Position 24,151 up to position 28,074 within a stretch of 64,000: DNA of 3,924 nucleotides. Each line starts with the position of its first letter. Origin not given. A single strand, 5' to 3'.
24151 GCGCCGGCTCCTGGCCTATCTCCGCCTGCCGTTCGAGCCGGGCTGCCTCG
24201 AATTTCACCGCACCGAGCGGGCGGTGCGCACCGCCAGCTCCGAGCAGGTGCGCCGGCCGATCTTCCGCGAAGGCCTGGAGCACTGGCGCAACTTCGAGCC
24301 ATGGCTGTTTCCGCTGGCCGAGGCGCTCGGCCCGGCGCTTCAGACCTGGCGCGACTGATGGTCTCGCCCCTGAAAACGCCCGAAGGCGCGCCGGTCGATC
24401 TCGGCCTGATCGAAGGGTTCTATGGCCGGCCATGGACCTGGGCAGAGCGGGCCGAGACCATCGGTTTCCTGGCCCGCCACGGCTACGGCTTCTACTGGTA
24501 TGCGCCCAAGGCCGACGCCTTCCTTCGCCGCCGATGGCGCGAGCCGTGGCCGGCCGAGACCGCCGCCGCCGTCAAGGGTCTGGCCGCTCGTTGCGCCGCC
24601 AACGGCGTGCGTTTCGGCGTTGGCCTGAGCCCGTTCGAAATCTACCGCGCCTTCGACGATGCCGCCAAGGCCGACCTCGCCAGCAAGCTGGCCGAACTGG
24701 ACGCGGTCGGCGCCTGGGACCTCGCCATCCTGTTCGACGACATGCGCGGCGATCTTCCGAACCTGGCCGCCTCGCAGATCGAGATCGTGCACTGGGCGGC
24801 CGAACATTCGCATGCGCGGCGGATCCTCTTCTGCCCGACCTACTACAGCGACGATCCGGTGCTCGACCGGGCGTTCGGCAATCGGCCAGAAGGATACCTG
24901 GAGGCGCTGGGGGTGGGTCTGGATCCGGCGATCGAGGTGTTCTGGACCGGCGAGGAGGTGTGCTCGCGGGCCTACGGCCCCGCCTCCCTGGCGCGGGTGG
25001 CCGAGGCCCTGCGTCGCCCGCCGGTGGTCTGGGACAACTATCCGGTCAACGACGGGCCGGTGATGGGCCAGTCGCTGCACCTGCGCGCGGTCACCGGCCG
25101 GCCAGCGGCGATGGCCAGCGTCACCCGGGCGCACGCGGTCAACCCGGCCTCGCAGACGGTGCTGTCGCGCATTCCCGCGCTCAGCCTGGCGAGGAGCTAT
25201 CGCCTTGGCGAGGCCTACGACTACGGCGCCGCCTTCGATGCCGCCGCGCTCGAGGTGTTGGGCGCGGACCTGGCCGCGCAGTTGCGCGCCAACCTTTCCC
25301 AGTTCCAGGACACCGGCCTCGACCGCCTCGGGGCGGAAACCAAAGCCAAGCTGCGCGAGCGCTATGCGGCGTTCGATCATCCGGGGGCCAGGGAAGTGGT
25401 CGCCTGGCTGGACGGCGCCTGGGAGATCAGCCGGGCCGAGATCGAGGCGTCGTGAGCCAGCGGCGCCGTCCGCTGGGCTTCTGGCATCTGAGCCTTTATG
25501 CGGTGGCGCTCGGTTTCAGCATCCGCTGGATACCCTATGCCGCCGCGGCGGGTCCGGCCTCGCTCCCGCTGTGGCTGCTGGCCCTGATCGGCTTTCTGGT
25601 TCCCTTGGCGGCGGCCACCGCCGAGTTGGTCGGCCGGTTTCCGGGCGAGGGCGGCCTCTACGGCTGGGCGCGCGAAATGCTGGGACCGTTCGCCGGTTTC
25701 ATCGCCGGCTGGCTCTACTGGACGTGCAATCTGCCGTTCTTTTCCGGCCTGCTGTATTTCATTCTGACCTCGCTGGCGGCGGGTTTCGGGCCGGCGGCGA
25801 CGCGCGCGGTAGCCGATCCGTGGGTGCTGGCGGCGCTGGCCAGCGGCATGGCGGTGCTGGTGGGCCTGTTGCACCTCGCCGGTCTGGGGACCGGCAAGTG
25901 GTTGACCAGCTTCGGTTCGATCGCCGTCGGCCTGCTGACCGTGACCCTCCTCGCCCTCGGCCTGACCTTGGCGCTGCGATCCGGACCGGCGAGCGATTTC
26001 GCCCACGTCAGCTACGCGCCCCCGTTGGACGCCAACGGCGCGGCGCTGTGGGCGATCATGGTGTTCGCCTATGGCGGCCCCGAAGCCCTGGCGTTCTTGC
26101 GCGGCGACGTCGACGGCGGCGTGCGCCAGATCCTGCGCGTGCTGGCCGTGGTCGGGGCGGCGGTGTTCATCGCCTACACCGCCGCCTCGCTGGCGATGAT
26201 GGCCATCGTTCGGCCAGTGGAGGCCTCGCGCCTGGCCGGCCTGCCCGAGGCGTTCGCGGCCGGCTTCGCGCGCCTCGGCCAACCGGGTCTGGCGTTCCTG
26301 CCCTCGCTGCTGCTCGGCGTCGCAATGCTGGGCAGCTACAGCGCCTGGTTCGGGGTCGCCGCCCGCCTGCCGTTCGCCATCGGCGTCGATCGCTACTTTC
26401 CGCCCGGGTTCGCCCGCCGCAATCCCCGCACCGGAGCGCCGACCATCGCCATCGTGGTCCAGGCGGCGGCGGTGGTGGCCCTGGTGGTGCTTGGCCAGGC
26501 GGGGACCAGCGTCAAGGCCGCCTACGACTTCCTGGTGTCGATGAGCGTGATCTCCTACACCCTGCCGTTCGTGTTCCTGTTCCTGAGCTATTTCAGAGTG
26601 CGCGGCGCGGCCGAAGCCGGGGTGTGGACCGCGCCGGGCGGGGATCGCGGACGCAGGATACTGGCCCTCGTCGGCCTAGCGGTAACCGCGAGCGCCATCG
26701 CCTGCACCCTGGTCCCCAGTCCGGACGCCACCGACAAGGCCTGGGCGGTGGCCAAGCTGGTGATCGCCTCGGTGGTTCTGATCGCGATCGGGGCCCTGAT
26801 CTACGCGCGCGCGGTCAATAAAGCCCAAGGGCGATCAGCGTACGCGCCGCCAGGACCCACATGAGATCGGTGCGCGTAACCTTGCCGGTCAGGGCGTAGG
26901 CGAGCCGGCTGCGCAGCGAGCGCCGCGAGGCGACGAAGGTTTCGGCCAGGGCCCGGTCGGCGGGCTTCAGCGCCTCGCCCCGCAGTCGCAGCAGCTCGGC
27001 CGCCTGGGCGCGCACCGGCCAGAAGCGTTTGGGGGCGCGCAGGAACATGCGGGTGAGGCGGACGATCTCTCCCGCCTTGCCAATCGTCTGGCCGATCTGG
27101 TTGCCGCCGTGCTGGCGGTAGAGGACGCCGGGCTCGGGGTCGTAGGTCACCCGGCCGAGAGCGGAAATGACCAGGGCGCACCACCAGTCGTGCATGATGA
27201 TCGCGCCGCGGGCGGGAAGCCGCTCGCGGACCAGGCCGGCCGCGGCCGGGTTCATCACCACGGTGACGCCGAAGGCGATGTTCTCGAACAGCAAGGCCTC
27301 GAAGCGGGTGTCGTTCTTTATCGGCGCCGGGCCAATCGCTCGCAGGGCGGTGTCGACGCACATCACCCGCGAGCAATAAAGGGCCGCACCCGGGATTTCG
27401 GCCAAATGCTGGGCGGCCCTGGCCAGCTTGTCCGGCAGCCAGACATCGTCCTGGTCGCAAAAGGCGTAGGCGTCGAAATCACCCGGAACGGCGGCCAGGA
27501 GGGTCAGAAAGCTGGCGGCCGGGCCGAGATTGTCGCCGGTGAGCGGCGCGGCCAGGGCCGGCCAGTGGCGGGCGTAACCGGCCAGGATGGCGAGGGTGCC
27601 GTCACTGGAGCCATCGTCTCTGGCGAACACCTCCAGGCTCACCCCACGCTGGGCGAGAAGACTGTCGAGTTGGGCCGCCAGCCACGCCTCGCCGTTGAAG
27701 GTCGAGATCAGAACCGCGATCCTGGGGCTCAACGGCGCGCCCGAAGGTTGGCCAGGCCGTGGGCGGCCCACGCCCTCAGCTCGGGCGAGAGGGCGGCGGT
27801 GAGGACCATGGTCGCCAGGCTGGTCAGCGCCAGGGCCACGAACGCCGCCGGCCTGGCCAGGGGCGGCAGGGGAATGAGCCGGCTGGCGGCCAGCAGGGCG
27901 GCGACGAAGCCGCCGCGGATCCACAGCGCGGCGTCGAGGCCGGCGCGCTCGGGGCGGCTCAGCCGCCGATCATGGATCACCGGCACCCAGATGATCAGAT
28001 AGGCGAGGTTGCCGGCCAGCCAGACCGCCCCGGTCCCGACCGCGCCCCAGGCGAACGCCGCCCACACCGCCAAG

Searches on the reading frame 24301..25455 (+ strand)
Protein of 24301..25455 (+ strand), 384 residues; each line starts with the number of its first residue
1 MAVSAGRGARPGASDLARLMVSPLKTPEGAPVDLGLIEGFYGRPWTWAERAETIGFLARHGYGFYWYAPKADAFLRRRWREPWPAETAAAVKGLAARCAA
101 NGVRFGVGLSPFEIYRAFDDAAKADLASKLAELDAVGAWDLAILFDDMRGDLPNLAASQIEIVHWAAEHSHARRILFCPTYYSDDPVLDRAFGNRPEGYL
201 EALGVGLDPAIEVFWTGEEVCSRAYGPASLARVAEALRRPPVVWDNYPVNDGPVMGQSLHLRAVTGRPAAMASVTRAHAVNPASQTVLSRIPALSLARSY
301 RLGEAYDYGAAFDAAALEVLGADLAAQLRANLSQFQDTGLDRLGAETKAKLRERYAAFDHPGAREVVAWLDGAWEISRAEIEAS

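Call 67: search_protein_families(library=pfam, proteins=[window:24301-25455:+], max_evalue=0.01)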
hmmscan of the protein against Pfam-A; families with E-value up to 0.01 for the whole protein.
window:24301-25455:+ (384 aa): 1 family
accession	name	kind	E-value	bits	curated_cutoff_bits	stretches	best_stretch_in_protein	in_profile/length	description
PF07555.19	NAGidase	-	1.2e-59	202.5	25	1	35-329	2-291/295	beta-N-acetylglucosaminidase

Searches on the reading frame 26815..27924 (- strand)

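Call 67: search_protein_families(library=pfam, proteins=[window:26815-27924:-], max_evalue=0.01)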
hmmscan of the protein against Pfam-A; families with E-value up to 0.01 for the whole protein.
window:26815-27924:- (369 aa): 2 families
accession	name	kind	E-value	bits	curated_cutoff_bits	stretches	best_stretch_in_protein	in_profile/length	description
PF00535.33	Glycos_transf_2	-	1.3e-16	61.5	23.3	1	71-191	2-120/168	Glycosyl transferase family 2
PF13641.12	Glyco_tranf_2_3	-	4.7e-05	24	27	1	67-174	1-111/230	Glycosyltransferase like family 2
